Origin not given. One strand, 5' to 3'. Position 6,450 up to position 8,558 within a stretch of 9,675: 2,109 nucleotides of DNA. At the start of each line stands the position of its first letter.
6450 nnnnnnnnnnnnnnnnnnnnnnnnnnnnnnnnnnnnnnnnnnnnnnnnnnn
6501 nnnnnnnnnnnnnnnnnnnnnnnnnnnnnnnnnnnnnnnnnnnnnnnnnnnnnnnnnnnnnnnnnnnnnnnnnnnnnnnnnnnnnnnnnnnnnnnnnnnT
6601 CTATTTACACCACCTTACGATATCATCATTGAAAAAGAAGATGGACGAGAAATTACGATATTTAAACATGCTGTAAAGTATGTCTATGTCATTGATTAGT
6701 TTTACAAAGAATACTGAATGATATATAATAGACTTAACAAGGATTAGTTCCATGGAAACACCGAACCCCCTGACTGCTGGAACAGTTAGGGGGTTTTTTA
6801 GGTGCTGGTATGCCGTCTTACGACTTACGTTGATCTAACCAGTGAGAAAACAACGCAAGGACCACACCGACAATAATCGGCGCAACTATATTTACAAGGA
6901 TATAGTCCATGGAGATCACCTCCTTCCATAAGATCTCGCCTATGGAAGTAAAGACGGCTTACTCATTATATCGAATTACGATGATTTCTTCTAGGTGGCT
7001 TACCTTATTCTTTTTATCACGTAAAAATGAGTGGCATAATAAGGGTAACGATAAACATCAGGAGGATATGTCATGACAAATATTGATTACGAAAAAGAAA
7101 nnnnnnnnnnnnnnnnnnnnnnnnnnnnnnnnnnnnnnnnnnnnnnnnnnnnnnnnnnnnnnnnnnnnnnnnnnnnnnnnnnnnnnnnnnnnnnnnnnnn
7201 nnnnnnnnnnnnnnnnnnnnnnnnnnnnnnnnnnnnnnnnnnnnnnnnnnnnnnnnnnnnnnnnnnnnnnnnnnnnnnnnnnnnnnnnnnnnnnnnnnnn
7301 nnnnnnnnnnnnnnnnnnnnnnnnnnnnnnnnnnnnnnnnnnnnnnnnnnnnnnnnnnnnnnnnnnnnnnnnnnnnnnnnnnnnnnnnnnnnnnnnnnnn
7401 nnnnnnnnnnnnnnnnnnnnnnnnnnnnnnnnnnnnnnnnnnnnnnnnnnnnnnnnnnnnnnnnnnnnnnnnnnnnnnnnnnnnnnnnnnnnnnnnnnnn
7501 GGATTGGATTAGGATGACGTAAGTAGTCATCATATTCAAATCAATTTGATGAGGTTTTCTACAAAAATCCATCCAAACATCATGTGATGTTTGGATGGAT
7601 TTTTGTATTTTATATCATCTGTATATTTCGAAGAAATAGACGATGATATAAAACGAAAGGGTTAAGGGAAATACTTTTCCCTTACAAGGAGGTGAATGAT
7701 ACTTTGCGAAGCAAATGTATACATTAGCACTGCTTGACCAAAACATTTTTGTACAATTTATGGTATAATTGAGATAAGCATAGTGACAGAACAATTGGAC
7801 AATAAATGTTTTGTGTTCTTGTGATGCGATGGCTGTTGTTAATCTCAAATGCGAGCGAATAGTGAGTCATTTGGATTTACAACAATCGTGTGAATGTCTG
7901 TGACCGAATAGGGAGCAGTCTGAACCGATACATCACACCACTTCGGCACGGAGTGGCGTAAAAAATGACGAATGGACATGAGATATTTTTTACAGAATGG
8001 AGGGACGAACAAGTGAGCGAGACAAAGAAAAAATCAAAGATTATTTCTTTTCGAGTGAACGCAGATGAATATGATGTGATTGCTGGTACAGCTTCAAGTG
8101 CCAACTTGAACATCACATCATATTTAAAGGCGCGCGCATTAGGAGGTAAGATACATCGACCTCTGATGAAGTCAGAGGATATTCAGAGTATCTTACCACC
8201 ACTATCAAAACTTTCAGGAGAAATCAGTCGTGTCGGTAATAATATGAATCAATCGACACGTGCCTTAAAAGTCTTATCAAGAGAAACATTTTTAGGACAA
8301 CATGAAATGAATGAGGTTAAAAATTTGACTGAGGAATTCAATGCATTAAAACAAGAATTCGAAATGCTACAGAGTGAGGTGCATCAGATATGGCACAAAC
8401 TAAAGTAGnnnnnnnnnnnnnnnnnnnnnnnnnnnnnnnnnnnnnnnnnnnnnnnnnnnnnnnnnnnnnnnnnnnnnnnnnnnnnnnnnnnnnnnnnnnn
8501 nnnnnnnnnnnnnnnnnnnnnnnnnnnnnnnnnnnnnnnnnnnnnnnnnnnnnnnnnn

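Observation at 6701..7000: Unannotated Fst/par-type type I toxin-antitoxin module with convergent sRNA and shared bidirectional terminator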

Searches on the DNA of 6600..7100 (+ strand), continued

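Call 21: get_annotated_region(hit=H36, flank=150)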
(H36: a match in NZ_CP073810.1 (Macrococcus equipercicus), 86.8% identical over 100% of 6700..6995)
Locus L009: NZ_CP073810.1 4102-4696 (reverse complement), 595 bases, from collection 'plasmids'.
description: Macrococcus equipercicus strain Epi0143-OL plasmid pEpi0143-OL-1, complete sequence
organism: Macrococcus equipercicus (NCBI taxid 69967)
taxonomy: Bacteria; Bacillota; Bacilli; Bacillales; Staphylococcaceae; Macrococcus; Macrococcus equipercicus
host: -; source: dog,pure culture,Ear swab; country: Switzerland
typing (MOB-suite, as given by PLSDB): mobilizable; relaxase MOBP
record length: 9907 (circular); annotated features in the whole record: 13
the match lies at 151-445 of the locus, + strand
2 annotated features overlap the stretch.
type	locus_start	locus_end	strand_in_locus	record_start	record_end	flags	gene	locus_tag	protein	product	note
CDS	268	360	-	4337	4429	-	-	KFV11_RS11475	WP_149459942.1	type I toxin-antitoxin system Fst family toxin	-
CDS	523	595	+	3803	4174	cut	-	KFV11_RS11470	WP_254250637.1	hypothetical protein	-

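Call 22: get_annotated_region(hit=H37, flank=150)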
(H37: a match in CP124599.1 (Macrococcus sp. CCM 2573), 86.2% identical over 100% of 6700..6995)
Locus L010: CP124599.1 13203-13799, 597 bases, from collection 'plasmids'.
description: Macrococcus sp. CCM 2573 plasmid pML2573_1, complete sequence
organism: Macrococcus sp. CCM 2573 (NCBI taxid 3039388)
taxonomy: Bacteria; Bacillota; Bacilli; Bacillales; Staphylococcaceae; Macrococcus; Macrococcus sp. CCM 2573
host: -; source: Cheddar cheese; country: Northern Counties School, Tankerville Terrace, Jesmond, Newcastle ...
typing (MOB-suite, as given by PLSDB): mobilizable; relaxase MOBP
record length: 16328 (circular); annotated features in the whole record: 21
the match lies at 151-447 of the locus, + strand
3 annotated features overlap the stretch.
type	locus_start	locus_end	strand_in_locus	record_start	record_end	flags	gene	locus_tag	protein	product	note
CDS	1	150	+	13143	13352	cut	-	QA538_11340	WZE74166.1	hypothetical protein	-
CDS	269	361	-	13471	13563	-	-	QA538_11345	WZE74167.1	type I toxin-antitoxin system Fst family toxin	-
CDS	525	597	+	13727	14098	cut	-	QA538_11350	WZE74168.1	hypothetical protein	-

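Call 23: get_annotated_region(hit=H38, flank=150)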
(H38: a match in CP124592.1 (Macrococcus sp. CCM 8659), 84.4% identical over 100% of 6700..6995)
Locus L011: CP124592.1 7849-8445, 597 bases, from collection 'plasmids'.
description: Macrococcus sp. CCM 8659 plasmid pMP8659_1, complete sequence
organism: Macrococcus sp. CCM 8659 (NCBI taxid 3039389)
taxonomy: Bacteria; Bacillota; Bacilli; Bacillales; Staphylococcaceae; Macrococcus; Macrococcus sp. CCM 8659
host: -; source: Table for cheese cutting; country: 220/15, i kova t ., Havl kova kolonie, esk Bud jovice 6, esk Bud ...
typing (MOB-suite, as given by PLSDB): mobilizable; relaxase MOBP
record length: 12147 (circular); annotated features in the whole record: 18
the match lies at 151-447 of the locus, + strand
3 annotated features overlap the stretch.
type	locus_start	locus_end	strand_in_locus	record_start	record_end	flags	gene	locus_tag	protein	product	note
CDS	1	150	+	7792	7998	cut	-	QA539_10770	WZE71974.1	hypothetical protein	-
CDS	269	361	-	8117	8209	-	-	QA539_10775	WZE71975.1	type I toxin-antitoxin system Fst family toxin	-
CDS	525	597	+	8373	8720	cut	-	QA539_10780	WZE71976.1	hypothetical protein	-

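Call 24: get_annotated_region(hit=H39, flank=150)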
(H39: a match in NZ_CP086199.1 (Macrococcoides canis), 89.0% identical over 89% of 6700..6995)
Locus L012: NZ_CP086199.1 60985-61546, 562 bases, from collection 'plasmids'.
description: Macrococcoides canis strain KW0150 plasmid unnamed, complete sequence
organism: Macrococcoides canis (NCBI taxid 1855823)
taxonomy: Bacteria; Bacillota; Bacilli; Bacillales; Staphylococcaceae; Macrococcoides; Macrococcoides canis
host: -; source: cat,pure culture,otitis; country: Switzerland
typing (MOB-suite, as given by PLSDB): mobilizable; replicon rep_cluster_190; relaxase MOBP
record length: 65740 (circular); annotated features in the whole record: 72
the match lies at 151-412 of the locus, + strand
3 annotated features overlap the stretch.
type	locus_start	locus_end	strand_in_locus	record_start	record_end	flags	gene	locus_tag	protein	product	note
CDS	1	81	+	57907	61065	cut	-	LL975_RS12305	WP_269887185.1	pLS20_p028 family conjugation system transmembrane protein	-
CDS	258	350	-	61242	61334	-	-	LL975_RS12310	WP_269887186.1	type I toxin-antitoxin system Fst family toxin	-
CDS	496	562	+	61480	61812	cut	-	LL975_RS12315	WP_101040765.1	DUF5592 family protein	-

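Call 25: get_annotated_region(hit=H40, flank=150)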
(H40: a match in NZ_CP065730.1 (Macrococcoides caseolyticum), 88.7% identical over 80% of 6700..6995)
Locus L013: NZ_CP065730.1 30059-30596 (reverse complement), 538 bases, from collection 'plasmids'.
description: Macrococcoides caseolyticum strain FDAARGOS_868 plasmid unnamed, complete sequence
organism: Macrococcoides caseolyticum (NCBI taxid 69966)
taxonomy: Bacteria; Bacillota; Bacilli; Bacillales; Staphylococcaceae; Macrococcoides; Macrococcoides caseolyticum
host: -; source: -; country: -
typing (MOB-suite, as given by PLSDB): mobilizable; replicon rep_cluster_190; relaxase MOBP
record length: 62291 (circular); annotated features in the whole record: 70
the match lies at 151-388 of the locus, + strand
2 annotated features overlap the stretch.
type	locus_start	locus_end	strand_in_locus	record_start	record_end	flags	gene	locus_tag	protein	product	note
CDS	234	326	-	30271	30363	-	-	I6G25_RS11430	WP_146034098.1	type I toxin-antitoxin system Fst family toxin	-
CDS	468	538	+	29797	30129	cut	-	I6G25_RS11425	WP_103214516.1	DUF5592 family protein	-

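Call 26: get_annotated_region(hit=H43, flank=150)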
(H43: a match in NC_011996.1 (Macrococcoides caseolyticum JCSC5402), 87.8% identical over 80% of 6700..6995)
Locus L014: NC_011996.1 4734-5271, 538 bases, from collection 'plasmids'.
description: Macrococcoides caseolyticum JCSC5402 plasmid pMCCL2, complete sequence
organism: Macrococcoides caseolyticum JCSC5402 (NCBI taxid 458233)
taxonomy: Bacteria; Bacillota; Bacilli; Bacillales; Staphylococcaceae; Macrococcoides; Macrococcoides caseolyticum; Macrococcoides caseolyticum JCSC5402
host: -; source: -; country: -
typing (MOB-suite, as given by PLSDB): mobilizable; replicon rep_cluster_190; relaxase MOBP
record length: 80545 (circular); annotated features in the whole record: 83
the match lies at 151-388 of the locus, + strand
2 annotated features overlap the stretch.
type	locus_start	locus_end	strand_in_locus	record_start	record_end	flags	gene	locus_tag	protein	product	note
CDS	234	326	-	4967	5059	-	-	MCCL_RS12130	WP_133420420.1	type I toxin-antitoxin system Fst family toxin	-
CDS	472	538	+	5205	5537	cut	-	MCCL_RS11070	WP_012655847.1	DUF5592 family protein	-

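Call 27: get_annotated_region(hit=H45, flank=150)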
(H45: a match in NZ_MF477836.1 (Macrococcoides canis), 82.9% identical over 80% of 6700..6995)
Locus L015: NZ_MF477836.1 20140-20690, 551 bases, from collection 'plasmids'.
description: Macrococcoides canis strain KM0218 plasmid pKM0218, complete sequence
organism: Macrococcoides canis (NCBI taxid 1855823)
taxonomy: Bacteria; Bacillota; Bacilli; Bacillales; Staphylococcaceae; Macrococcoides; Macrococcoides canis
host: -; source: dog,ear; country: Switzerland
typing (MOB-suite, as given by PLSDB): mobilizable; replicon rep_cluster_190; relaxase MOBP
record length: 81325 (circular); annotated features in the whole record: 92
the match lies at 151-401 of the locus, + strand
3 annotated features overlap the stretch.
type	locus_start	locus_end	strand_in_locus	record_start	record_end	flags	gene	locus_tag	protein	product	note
CDS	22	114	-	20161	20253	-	-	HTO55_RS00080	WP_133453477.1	type I toxin-antitoxin system Fst family toxin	-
CDS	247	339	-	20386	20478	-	-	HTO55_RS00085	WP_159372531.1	type I toxin-antitoxin system Fst family toxin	-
CDS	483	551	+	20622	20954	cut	-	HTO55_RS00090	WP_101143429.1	DUF5592 family protein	-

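Call 28: get_annotated_region(hit=H46, flank=150)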
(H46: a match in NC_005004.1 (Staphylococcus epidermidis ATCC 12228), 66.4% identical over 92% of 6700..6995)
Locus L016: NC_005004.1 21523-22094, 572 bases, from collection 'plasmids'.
description: Staphylococcus epidermidis ATCC 12228 plasmid pSE-12228-05, complete sequence
organism: Staphylococcus epidermidis ATCC 12228 (NCBI taxid 176280)
taxonomy: Bacteria; Bacillota; Bacilli; Bacillales; Staphylococcaceae; Staphylococcus; Staphylococcus epidermidis; Staphylococcus epidermidis ATCC 12228
host: -; source: -; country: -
typing (MOB-suite, as given by PLSDB): non-mobilizable; replicon rep_cluster_2215
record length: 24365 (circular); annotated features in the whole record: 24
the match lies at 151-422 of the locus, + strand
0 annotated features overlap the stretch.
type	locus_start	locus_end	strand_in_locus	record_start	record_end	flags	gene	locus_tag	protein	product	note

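Call 29: get_annotated_region(hit=H49, flank=150)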
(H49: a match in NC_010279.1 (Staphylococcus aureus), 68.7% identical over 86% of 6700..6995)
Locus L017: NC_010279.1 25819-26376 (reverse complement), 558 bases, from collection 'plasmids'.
description: Staphylococcus aureus plasmid pV030-8, complete sequence
organism: Staphylococcus aureus (NCBI taxid 1280)
taxonomy: Bacteria; Bacillota; Bacilli; Bacillales; Staphylococcaceae; Staphylococcus; Staphylococcus aureus
host: -; source: -; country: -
typing (MOB-suite, as given by PLSDB): conjugative; replicon rep_cluster_936; relaxase MOBQ; mating-pair formation MPF_T
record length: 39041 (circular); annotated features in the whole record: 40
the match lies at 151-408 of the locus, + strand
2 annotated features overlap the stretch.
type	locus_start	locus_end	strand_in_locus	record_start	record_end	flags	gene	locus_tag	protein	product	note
CDS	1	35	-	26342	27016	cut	-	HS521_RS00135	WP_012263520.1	IS6-like element IS257 family transposase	-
CDS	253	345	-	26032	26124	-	-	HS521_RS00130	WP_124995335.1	type I toxin-antitoxin system Fst family toxin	-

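Call 30: get_annotated_region(hit=H53, flank=150)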
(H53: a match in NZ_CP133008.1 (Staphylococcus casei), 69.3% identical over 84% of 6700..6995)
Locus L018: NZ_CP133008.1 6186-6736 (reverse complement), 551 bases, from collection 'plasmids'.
description: Staphylococcus casei strain SCK7 plasmid unnamed2, complete sequence
organism: Staphylococcus casei (NCBI taxid 201828)
taxonomy: Bacteria; Bacillota; Bacilli; Bacillales; Staphylococcaceae; Staphylococcus; Staphylococcus casei
host: -; source: Homo sapiens,Nasal swab,Nasal cavity; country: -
typing (MOB-suite, as given by PLSDB): non-mobilizable; replicon rep_cluster_1215
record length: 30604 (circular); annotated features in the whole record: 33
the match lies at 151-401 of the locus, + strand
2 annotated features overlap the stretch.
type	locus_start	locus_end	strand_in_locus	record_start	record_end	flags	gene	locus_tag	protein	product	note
CDS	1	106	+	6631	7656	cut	-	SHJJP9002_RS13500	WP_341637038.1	hypothetical protein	-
CDS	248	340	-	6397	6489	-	-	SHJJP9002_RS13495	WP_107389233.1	type I toxin-antitoxin system Fst family toxin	-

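Call 31: get_annotated_region(hit=H56, flank=150)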
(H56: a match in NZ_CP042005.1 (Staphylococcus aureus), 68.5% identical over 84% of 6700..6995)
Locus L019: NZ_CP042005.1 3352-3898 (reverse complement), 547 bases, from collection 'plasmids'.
description: Staphylococcus aureus strain B3-14B plasmid pSALNT16, complete sequence
organism: Staphylococcus aureus (NCBI taxid 1280)
taxonomy: Bacteria; Bacillota; Bacilli; Bacillales; Staphylococcaceae; Staphylococcus; Staphylococcus aureus
host: -; source: retail turkey; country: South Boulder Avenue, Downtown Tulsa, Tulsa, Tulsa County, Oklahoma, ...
typing (MOB-suite, as given by PLSDB): non-mobilizable; replicon rep_cluster_155
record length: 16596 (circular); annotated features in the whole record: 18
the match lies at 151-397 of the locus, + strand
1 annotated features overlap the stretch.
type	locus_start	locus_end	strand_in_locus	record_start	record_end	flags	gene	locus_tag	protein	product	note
CDS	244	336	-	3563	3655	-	-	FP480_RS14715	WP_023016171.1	type I toxin-antitoxin system Fst family toxin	-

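Call 32: get_annotated_region(hit=H59, flank=150)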
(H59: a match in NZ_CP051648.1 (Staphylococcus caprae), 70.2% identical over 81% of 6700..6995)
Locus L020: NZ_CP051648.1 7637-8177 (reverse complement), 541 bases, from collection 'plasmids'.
description: Staphylococcus caprae strain SY333 plasmid pSY333-45, complete sequence
organism: Staphylococcus caprae (NCBI taxid 29380)
taxonomy: Bacteria; Bacillota; Bacilli; Bacillales; Staphylococcaceae; Staphylococcus; Staphylococcus caprae
host: -; source: Homo sapiens,puncture fluid; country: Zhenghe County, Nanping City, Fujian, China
typing (MOB-suite, as given by PLSDB): non-mobilizable
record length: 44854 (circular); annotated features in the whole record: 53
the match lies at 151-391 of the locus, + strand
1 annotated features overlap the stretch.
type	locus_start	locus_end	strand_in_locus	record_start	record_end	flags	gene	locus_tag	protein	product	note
CDS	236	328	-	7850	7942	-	-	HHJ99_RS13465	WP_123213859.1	type I toxin-antitoxin system Fst family toxin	-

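Call 33: get_annotated_region(hit=H61, flank=150)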
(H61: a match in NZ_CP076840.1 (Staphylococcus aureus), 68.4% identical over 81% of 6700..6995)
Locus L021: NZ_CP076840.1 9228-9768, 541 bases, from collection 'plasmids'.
description: Staphylococcus aureus strain 55-100-016 plasmid unnamed1, complete sequence
organism: Staphylococcus aureus (NCBI taxid 1280)
taxonomy: Bacteria; Bacillota; Bacilli; Bacillales; Staphylococcaceae; Staphylococcus; Staphylococcus aureus
host: -; source: Sus scrofa,Nasal swab; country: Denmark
typing (MOB-suite, as given by PLSDB): non-mobilizable
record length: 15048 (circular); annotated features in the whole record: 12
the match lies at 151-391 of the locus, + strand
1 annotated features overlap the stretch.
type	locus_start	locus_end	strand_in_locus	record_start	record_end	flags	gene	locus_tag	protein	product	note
CDS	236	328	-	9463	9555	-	-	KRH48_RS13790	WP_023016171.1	type I toxin-antitoxin system Fst family toxin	-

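Call 34: get_annotated_region(hit=H66, flank=150)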
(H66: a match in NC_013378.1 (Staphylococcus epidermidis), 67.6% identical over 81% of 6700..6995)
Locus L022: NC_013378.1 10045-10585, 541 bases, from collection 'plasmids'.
description: Staphylococcus epidermidis plasmid SAP105B, complete sequence
organism: Staphylococcus epidermidis (NCBI taxid 1282)
taxonomy: Bacteria; Bacillota; Bacilli; Bacillales; Staphylococcaceae; Staphylococcus; Staphylococcus epidermidis
host: -; source: -; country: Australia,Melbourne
typing (MOB-suite, as given by PLSDB): non-mobilizable; replicon rep_cluster_1215
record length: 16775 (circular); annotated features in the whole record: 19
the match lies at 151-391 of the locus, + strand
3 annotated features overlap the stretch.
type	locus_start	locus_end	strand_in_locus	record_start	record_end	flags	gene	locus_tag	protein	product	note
CDS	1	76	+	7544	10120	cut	-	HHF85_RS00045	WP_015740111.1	AAA family ATPase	-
CDS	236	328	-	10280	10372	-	-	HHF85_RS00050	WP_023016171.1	type I toxin-antitoxin system Fst family toxin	-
CDS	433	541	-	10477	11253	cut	-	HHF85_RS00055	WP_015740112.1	hypothetical protein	-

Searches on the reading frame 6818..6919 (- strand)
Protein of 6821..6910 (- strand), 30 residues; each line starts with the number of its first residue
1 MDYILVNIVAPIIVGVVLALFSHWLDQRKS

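Call 5: search_protein_families(library=pfam, proteins=[window:6821-6910:-, window:6818-6919:-], max_evalue=10)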
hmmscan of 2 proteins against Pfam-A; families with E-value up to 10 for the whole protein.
seq(30 aa): 3 families
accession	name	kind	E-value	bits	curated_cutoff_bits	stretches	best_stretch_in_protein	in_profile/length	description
PF13955.11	Fst_toxin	-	6.7e-09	35.9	36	1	6-25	2-21/21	Toxin Fst, type I toxin-antitoxin system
PF13940.11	Ldr_toxin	-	0.0058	17.1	27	1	9-29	15-35/35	Toxin Ldr, type I toxin-antitoxin system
PF17754.6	TetR_C_14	-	0.035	14.4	22.7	1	4-28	68-92/112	MftR C-terminal domain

window:6818-6919:- (33 aa): 3 families
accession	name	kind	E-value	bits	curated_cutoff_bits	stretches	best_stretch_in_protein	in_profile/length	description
PF13955.11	Fst_toxin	-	8.4e-09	35.5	36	1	9-28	2-21/21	Toxin Fst, type I toxin-antitoxin system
PF13940.11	Ldr_toxin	-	0.0071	16.8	27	1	12-32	15-35/35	Toxin Ldr, type I toxin-antitoxin system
PF17754.6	TetR_C_14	-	0.036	14.4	22.7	1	6-31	67-92/112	MftR C-terminal domain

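Call 48: search_protein_families(library=ncbifam, proteins=[window:6821-6910:-], max_evalue=1)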
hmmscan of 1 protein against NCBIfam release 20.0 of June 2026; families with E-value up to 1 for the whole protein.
seq(30 aa): 2 families
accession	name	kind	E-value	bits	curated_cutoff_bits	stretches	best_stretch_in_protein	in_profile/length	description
NF033608.1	type_I_tox_Fst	subfamily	3.4e-16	58.7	26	1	4-29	2-27/28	type I toxin-antitoxin system Fst family toxin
TIGR03732.1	lanti_perm_MutE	subfamily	0.062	12.6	145.2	1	4-25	156-177/241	lantibiotic immunity ABC transporter MutE/EpiE family permease subunit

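Call 60: search_solved_structures(query=window:6821-6910:-, max_evalue=10, show_alignments=3)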
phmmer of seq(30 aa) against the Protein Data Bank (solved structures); distinct sequences matched with E-value up to 10: 5.
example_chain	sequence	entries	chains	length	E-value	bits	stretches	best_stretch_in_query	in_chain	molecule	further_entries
4b19_A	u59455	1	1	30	2.9e-05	26.5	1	4-29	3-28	PEPA1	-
2kv5_A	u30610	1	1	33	0.039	17.2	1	5-28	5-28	Putative uncharacterized protein RNAI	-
5lbj_A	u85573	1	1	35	0.051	16.9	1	7-29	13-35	Small toxic polypeptide LdrD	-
8z5s_4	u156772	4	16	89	1.8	12.3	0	12-27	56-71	Flagellar biosynthetic protein FliQ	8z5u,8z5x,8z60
6s3l_G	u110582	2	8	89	7.3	10.5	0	12-27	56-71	Flagellar biosynthetic protein FliQ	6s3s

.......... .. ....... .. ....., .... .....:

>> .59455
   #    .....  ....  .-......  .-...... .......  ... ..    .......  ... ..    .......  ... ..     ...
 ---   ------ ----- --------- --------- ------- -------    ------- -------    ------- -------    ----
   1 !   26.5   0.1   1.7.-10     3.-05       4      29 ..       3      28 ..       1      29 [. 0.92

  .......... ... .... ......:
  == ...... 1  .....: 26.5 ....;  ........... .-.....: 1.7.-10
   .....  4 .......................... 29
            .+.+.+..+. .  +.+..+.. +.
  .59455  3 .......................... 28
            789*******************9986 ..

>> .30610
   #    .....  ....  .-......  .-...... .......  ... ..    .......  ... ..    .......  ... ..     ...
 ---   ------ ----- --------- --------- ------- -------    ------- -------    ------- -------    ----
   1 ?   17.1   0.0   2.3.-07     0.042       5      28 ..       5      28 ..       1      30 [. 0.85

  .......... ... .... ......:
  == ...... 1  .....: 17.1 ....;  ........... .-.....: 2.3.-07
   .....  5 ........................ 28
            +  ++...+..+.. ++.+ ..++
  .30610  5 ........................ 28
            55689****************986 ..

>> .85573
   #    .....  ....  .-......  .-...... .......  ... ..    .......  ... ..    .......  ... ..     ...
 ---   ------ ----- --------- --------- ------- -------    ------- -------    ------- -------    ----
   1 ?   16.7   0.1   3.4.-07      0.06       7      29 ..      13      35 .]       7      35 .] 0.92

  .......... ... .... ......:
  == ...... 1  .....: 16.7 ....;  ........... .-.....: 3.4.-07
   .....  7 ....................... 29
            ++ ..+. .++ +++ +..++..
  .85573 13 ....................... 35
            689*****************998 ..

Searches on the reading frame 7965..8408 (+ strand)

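Call 49: search_protein_families(library=pfam, proteins=[window:7965-8408:+], max_evalue=0.001)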
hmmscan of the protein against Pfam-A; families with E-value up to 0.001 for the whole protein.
window:7965-8408:+ (147 aa): 1 family
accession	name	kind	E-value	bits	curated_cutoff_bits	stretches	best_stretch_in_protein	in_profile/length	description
PF21983.2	NikA-like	-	5.4e-14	52.5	27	1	21-99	1-70/72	Mobilization protein NikA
